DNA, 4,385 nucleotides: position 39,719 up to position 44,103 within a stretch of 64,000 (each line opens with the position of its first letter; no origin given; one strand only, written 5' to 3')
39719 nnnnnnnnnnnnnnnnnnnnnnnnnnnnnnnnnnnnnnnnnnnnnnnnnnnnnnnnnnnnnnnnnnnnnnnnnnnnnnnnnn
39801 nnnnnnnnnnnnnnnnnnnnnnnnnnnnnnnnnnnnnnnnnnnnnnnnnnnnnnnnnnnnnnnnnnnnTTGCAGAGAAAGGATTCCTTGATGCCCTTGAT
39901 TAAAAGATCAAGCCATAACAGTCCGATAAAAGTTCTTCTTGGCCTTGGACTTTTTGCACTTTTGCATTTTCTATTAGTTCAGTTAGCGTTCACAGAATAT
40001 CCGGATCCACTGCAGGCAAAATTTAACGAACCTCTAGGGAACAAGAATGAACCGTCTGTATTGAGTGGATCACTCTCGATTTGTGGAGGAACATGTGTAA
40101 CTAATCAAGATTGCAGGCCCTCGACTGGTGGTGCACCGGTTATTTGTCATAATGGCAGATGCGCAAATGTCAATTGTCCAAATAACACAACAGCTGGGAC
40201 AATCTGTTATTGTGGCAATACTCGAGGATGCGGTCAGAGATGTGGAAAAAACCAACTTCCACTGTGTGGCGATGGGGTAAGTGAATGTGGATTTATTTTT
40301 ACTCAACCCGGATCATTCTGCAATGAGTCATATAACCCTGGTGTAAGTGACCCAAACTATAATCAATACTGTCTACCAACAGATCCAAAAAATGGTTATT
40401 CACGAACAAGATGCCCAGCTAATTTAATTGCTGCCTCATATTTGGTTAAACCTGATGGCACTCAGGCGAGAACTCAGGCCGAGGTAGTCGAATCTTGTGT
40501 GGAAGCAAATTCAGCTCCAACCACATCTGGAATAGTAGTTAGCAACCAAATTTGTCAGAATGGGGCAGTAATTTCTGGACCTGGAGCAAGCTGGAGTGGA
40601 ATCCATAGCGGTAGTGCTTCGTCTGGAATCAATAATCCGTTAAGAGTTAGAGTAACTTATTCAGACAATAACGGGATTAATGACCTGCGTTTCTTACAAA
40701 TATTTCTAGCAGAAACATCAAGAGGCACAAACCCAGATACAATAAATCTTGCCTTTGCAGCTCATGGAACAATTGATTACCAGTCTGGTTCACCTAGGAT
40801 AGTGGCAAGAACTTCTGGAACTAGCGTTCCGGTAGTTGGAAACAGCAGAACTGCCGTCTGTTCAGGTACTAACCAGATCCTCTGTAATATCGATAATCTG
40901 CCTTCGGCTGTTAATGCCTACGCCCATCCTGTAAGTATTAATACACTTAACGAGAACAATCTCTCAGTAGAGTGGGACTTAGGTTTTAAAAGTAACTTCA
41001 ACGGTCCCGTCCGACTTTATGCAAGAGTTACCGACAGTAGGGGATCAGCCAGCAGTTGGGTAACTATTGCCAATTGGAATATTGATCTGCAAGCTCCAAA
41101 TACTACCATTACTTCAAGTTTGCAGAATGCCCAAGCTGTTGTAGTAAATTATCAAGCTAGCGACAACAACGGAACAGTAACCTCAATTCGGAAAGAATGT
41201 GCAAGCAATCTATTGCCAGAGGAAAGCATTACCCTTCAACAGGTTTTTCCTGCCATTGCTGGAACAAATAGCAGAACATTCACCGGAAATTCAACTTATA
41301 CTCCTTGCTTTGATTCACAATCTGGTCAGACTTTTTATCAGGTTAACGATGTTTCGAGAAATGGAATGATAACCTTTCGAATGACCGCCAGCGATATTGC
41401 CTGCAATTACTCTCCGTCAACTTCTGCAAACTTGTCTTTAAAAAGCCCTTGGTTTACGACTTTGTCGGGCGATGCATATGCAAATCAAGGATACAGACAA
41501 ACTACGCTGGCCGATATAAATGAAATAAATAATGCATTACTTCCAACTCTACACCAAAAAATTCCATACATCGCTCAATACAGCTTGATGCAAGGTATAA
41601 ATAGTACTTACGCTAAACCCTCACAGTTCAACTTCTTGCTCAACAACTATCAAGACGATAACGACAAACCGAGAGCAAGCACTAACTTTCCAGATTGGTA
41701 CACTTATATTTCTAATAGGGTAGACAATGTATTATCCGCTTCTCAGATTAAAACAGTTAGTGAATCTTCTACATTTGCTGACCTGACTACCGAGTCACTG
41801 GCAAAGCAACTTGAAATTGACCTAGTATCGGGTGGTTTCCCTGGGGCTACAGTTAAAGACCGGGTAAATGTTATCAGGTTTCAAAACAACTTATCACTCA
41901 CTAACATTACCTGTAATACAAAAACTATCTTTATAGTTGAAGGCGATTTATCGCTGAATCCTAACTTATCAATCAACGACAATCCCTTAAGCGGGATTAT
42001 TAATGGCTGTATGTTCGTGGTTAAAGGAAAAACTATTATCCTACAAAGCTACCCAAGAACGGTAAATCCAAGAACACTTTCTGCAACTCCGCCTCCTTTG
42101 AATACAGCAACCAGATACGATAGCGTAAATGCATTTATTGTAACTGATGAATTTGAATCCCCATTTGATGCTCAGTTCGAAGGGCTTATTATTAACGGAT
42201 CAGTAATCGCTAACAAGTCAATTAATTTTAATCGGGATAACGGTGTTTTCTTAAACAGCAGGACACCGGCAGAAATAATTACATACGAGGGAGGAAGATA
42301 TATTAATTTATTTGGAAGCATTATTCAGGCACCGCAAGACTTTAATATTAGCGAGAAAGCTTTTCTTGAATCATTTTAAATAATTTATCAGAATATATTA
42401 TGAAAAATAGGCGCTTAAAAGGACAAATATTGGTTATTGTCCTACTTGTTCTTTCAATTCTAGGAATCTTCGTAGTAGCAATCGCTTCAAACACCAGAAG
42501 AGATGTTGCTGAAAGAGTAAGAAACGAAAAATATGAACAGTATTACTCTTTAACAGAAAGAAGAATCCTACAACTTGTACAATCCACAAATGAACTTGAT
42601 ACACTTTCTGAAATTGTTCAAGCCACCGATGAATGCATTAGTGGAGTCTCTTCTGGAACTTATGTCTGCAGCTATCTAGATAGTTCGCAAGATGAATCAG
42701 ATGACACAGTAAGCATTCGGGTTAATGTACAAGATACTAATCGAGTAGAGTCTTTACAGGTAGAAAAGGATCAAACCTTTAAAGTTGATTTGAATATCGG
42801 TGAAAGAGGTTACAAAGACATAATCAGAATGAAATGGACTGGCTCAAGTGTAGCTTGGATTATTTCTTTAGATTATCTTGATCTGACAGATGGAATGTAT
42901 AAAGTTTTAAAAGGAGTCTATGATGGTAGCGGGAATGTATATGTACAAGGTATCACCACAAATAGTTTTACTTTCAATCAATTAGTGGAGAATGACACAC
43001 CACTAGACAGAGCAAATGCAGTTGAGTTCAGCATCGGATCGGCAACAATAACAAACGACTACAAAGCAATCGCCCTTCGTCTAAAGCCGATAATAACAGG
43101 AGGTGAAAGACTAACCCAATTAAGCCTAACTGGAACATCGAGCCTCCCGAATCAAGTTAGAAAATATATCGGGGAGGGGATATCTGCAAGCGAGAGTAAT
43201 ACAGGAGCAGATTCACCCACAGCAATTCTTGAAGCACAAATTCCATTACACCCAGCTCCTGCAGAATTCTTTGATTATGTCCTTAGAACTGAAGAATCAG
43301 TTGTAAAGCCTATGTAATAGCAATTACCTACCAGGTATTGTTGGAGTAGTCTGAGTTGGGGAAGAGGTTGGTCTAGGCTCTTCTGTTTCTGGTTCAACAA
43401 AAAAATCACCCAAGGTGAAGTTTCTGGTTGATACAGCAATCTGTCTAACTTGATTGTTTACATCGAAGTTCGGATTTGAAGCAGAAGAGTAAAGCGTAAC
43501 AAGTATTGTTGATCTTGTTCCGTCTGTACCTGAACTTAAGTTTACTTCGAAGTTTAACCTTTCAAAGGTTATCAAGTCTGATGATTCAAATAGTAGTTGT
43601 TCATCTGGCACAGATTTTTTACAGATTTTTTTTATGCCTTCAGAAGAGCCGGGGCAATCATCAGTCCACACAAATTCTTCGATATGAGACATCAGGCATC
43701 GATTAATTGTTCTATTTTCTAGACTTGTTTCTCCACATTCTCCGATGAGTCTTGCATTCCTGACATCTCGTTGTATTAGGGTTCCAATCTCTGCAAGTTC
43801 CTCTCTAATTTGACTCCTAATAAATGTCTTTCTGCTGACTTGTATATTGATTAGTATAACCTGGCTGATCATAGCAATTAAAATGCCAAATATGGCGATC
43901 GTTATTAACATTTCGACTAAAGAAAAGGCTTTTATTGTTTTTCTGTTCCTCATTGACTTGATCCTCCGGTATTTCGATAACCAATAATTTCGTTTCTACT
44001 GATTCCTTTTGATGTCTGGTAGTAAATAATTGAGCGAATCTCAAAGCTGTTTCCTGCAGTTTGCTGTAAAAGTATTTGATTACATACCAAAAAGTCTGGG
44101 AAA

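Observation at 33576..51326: Complete type IV pilus locus split by a plus-strand insert of five exported proteins, including two ~850-aa Cys-rich paralogs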

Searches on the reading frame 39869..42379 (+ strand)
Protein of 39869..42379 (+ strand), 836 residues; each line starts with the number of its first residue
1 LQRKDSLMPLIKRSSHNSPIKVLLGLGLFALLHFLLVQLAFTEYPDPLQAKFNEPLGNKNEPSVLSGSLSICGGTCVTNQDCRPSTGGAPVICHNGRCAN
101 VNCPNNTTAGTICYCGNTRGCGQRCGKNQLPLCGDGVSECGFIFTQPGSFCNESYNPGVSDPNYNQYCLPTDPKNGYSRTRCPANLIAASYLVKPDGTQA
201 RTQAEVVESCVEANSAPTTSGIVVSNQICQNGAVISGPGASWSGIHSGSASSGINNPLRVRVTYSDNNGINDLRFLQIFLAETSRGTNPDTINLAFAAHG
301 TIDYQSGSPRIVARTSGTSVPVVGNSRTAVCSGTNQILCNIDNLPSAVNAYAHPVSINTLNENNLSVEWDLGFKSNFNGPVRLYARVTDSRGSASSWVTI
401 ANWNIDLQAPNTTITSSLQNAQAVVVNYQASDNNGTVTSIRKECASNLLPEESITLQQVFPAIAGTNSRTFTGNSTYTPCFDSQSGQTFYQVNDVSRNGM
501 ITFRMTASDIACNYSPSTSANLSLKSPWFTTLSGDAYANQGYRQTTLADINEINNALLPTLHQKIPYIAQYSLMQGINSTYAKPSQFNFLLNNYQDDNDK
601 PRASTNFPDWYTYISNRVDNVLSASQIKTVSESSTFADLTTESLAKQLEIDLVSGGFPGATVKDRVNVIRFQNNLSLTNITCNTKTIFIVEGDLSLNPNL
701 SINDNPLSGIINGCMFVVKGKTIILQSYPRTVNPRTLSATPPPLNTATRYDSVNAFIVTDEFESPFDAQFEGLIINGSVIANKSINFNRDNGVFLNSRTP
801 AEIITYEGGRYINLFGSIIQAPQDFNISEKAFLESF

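Call 4: search_protein_families(library=pfam, proteins=[window:39869-42379:+], max_evalue=0.1)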
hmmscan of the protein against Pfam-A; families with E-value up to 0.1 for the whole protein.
window:39869-42379:+ (836 aa): 1 family
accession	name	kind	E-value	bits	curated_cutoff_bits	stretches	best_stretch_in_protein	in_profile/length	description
PF13731.11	WxL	-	0.0013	19.2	25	1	376-488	81-183/214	WxL domain surface cell wall-binding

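Call 7: search_protein_families(library=ncbifam, proteins=[window:39869-42379:+], max_evalue=0.1)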
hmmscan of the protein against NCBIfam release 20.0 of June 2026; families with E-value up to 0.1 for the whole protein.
window:39869-42379:+ (836 aa): 0 families

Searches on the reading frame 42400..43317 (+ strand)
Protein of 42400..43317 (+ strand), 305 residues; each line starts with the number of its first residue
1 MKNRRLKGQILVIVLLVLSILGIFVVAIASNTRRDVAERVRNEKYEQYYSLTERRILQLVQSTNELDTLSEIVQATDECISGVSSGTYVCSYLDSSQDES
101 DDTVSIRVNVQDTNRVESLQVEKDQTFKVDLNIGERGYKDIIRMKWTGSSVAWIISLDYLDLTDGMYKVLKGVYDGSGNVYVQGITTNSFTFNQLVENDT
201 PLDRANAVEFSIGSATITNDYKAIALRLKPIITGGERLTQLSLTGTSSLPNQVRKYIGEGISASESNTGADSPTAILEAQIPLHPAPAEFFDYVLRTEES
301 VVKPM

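Call 4: search_protein_families(library=pfam, proteins=[window:42400-43317:+], max_evalue=0.1)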
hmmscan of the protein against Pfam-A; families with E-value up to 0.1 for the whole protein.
window:42400-43317:+ (305 aa): 2 families
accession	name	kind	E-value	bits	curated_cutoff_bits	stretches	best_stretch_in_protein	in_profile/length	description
PF17231.7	DUF5305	-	0.0056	16.6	29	1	6-79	115-193/217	Family of unknown function (DUF5305)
PF07009.16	NusG_II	-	0.087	13.4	29.6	0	90-144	12-62/107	NusG domain II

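Call 7: search_protein_families(library=ncbifam, proteins=[window:42400-43317:+], max_evalue=0.1)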
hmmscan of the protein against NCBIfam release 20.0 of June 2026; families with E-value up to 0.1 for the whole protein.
window:42400-43317:+ (305 aa): 1 family
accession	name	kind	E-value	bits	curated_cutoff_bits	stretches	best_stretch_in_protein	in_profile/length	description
NF009346.0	PRK12705.1-3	equivalog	0.088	11.6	545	0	11-97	25-117/493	hypothetical protein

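Call 23: search_protein_families(library=pfam, proteins=[window:42400-43317:+], max_evalue=1)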
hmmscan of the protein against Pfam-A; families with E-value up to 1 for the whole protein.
window:42400-43317:+ (305 aa): 2 families
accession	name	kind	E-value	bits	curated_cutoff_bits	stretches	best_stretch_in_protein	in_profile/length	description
PF17231.7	DUF5305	-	0.0056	16.6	29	1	6-79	115-193/217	Family of unknown function (DUF5305)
PF07009.16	NusG_II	-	0.087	13.4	29.6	0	90-144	12-62/107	NusG domain II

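Call 59: search_solved_structures(query=A6, max_evalue=10, show_alignments=3)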
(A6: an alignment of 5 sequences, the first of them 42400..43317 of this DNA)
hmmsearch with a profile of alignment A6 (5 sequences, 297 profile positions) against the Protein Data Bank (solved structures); distinct sequences matched with E-value up to 10: 8.
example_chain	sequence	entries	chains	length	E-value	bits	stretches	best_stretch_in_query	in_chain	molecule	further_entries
2nzj_A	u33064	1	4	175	0.19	14.1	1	28-111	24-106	GTP-binding protein REM 1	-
1nsx_A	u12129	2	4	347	1.3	11.3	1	114-174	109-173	GALACTOSE MUTAROTASE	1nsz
1ns8_A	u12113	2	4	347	1.4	11.2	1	114-173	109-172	GALACTOSE MUTAROTASE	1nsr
1nsu_A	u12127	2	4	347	1.4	11.2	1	114-173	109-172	GALACTOSE MUTAROTASE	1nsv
1nsm_A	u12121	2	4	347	1.5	11.2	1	114-173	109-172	GALACTOSE MUTAROTASE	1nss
1ns2_A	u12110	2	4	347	1.5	11.2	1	114-173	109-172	GALACTOSE MUTAROTASE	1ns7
1l7j_A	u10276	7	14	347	1.5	11.2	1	114-173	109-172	galactose mutarotase | Aldose 1-epimerase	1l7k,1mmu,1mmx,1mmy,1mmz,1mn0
1ns0_A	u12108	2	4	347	1.5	11.2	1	114-173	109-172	GALACTOSE MUTAROTASE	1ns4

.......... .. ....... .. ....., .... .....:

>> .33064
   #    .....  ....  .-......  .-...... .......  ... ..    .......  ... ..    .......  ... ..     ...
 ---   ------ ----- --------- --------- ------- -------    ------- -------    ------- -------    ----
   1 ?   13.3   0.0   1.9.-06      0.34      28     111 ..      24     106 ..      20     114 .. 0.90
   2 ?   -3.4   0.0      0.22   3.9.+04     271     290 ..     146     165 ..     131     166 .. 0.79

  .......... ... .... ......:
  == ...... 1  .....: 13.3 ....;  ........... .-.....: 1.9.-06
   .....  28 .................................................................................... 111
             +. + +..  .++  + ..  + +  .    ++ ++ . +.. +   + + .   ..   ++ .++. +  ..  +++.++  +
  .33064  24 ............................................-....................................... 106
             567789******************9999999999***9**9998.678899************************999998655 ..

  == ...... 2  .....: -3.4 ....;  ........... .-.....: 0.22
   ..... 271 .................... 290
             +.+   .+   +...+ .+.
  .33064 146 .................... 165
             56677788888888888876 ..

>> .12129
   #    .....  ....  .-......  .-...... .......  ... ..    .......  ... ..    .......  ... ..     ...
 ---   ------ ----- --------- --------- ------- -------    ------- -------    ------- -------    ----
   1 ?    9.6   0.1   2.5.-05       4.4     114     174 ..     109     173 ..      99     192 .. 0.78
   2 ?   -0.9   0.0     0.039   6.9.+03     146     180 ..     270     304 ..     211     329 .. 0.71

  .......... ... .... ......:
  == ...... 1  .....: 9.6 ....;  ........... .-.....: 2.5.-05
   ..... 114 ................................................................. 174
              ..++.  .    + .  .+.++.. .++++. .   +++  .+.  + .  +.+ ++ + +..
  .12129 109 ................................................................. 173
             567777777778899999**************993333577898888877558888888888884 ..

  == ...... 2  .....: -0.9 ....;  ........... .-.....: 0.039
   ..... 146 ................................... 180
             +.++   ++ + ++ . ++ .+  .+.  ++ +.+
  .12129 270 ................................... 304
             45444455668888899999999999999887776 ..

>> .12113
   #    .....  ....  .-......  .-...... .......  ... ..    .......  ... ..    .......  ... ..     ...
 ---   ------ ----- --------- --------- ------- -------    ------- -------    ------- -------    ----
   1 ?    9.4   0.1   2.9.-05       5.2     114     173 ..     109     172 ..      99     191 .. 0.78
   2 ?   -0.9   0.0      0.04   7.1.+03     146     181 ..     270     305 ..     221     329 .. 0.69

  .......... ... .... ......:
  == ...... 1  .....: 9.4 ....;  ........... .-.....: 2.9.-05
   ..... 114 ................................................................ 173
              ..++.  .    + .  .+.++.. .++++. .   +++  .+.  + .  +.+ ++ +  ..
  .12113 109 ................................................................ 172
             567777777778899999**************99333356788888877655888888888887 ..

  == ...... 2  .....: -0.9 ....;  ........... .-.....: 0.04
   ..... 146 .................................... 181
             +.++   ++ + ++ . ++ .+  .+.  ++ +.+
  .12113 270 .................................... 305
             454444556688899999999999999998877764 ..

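Call 60: find_homologous_proteins(query=window:42400-43317:+, max_evalue=0.001)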
Query window:42400-43317:+ (305 aa): 9 proteins with E <= 0.001 among 1759 candidates.
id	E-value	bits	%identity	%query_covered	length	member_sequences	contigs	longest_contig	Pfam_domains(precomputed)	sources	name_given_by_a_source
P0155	1.0e-192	657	100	100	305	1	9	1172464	-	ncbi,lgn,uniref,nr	ncbi:MAG: hypothetical protein QY330_01870 [Candidatus Dojkabacteria bacterium]|uniref:Uncharacteriz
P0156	2.4e-192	655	100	100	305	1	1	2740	-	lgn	-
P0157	9.6e-190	647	98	100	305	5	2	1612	-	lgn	-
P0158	6.6e-107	375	59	100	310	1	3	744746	-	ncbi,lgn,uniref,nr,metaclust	ncbi:MAG: hypothetical protein TR69_WS6001000587 [candidate division WS6 bacterium OLB20]|uniref:Unc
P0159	9.7e-96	338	55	100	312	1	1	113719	-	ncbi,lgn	ncbi:MAG: hypothetical protein ACE5DX_00470 [Candidatus Dojkabacteria bacterium]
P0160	2.1e-70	255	43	98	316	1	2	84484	-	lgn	-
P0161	2.2e-60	222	44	99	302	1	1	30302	-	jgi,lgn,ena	jgi:hypothetical protein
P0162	8.3e-58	214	42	98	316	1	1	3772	-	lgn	-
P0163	2.3e-33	134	32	92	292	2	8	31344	-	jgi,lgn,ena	-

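Call 76: search_protein_families(library=pfam, alignment_id=A6, max_evalue=10)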
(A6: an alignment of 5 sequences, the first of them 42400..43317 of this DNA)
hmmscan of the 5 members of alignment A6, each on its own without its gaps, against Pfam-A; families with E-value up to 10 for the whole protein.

A. member 1, window:42400-43317:+ (305 aa): 3 families
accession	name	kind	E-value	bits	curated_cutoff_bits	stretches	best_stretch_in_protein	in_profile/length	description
PF17231.7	DUF5305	-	0.0056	16.6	29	1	6-79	115-193/217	Family of unknown function (DUF5305)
PF07009.16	NusG_II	-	0.087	13.4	29.6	1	90-144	12-62/107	NusG domain II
PF13179.11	DUF4006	-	2.5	8.5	22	0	10-61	16-58/64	Family of unknown function (DUF4006)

B. families by the number of members that match (of 5 scanned): 6 families
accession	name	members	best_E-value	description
PF13179.11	DUF4006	2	0.65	Family of unknown function (DUF4006)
PF17231.7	DUF5305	1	0.0056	Family of unknown function (DUF5305)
PF01529.25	DHHC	1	0.037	DHHC palmitoyltransferase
PF14783.12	BBS2_Mid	1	0.051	Ciliary BBSome complex subunit 2, middle region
PF07009.16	NusG_II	1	0.087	NusG domain II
PF17073.10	SafA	1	0.14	Two-component-system connector protein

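Call 77: search_protein_families(library=ncbifam, alignment_id=A6, max_evalue=10)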
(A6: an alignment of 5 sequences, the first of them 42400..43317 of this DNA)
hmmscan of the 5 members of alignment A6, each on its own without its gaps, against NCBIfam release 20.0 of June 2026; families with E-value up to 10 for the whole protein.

A. member 1, window:42400-43317:+ (305 aa): 2 families
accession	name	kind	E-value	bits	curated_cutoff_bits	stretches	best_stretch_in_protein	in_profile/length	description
NF009346.0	PRK12705.1-3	equivalog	0.088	11.6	545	1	11-97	25-117/493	hypothetical protein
NF010723.1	PRK14125.1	equivalog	0.58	10.2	60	1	43-68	48-73/87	cell division suppressor protein YneA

B. families by the number of members that match (of 5 scanned): 9 families
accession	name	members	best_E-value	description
NF041013.1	T4P_ComGE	3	0.0058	competence type IV pilus minor pilin ComGE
NF045974.1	conju_CD1108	1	0.0015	CD1108 family mobile element protein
NF042931.1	SAG1386_EF1546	1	0.025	SAG1386/EF1546 family surface-associated protein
TIGR02523.1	type_IV_pilV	1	0.041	type IV pilus modification protein PilV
TIGR01467.1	cobI_cbiL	1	0.053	precorrin-2 C(20)-methyltransferase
TIGR03940.1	PGA_PgaD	1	0.078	poly-beta-1,6-N-acetyl-D-glucosamine biosynthesis protein PgaD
NF009346.0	PRK12705.1-3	1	0.088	hypothetical protein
NF010723.1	PRK14125.1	1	0.58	cell division suppressor protein YneA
NF045999.1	MAG1140_fam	1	2.4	MAG1140 family protein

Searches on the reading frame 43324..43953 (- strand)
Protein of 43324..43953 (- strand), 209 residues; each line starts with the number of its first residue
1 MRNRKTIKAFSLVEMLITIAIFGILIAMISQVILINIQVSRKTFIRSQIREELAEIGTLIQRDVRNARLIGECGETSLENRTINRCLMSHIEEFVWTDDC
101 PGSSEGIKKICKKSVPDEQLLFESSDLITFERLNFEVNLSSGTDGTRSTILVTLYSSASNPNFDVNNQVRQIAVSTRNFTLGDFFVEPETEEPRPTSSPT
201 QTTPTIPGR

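Call 4: search_protein_families(library=pfam, proteins=[window:43324-43953:-], max_evalue=0.1)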
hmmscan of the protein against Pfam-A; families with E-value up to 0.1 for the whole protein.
window:43324-43953:- (209 aa): 1 family
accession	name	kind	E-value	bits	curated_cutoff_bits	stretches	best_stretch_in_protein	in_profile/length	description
PF07963.17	N_methyl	-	9.4e-07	28.6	21.2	1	5-29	2-26/27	Prokaryotic N-terminal methylation motif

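Call 7: search_protein_families(library=ncbifam, proteins=[window:43324-43953:-], max_evalue=0.1)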
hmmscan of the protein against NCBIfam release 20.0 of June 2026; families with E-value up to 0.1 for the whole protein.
window:43324-43953:- (209 aa): 10 families
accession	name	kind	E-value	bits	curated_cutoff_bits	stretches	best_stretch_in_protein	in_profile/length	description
TIGR02532.1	IV_pilin_GFxxxE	domain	2.3e-05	24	16.3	1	9-29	3-23/24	prepilin-type N-terminal cleavage/methylation domain-containing protein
TIGR01711.1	gspJ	equivalog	0.0013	18.6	64.85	1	9-68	2-61/192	type II secretion system minor pseudopilin GspJ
NF041013.1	T4P_ComGE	equivalog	0.0027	17.8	49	1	5-29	1-25/83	competence type IV pilus minor pilin ComGE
TIGR01710.1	typeII_sec_gspG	equivalog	0.0081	16.2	88.85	1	9-50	2-43/134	type II secretion system major pseudopilin GspG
NF007848.0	PRK10557.1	equivalog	0.009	15.3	120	1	5-88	8-92/192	prepilin peptidase-dependent protein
NF041002.1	pilin_ComGF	equivalog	0.01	16.1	80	1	7-48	1-42/139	competence type IV pilus minor pilin ComGF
TIGR02596.1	TIGR02596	subfamily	0.024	14.7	70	1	10-62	1-53/196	Verru_Chthon cassette protein D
TIGR01708.2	typeII_sec_gspH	equivalog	0.033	14.2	80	1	10-59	4-50/169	type II secretion system minor pseudopilin GspH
NF040982.1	ComGD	equivalog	0.04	14.3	70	1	7-54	1-48/139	competence type IV pilus minor pilin ComGD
TIGR02599.1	TIGR02599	subfamily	0.068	12.4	256.5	1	9-44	1-36/361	Verru_Chthon cassette protein C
